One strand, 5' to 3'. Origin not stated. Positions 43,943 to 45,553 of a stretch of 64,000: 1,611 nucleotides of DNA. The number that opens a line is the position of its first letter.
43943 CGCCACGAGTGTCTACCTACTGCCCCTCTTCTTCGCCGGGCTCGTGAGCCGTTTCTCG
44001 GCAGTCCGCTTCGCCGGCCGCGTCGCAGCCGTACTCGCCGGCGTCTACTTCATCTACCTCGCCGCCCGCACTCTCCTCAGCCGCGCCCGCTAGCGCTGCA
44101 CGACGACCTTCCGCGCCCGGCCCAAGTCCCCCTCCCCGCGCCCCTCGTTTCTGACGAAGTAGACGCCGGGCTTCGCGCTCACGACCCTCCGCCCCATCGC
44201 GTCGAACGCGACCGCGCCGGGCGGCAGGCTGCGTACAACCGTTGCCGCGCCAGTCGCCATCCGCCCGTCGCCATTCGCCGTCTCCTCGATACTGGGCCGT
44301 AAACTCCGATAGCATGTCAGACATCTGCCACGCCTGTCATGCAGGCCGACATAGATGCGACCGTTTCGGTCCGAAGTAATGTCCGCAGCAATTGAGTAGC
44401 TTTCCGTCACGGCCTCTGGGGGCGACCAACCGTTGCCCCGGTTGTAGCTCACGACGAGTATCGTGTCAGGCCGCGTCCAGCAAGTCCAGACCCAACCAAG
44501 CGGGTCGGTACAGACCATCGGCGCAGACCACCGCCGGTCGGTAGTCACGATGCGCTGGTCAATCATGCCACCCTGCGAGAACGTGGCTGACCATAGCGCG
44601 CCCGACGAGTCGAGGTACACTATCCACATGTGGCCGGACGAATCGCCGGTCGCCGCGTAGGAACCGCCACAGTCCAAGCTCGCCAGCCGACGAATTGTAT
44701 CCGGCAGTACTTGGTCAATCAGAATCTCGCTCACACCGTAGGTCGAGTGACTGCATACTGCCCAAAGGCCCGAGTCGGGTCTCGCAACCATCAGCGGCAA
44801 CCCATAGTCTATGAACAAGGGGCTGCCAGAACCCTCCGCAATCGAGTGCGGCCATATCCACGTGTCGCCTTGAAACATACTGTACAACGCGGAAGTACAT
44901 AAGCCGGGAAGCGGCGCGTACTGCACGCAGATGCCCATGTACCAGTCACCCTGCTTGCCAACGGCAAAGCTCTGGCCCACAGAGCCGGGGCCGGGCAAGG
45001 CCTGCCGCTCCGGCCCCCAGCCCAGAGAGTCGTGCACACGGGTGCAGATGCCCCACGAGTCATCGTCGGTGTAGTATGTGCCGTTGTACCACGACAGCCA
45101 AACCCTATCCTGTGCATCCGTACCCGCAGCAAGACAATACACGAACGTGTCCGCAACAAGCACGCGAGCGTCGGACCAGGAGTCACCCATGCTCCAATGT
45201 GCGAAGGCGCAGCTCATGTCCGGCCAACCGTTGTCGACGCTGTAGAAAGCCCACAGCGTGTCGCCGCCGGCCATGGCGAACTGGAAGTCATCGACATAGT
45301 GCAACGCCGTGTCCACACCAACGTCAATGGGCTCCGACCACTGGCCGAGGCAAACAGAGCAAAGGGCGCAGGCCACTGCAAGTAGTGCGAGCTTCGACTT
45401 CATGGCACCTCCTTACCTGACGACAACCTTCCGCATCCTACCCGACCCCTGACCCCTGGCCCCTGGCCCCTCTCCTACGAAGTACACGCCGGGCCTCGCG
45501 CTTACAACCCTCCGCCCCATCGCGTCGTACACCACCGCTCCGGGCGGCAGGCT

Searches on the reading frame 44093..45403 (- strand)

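Call 54: search_protein_families(library=pfam, proteins=[window:44093-45403:-], max_evalue=0.1)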
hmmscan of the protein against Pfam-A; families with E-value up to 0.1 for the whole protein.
window:44093-45403:- (437 aa): 1 family
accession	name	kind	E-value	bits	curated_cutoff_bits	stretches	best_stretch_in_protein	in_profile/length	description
PF07494.17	Reg_prop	-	0.003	18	20.4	0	341-353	9-21/24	Two component regulator propeller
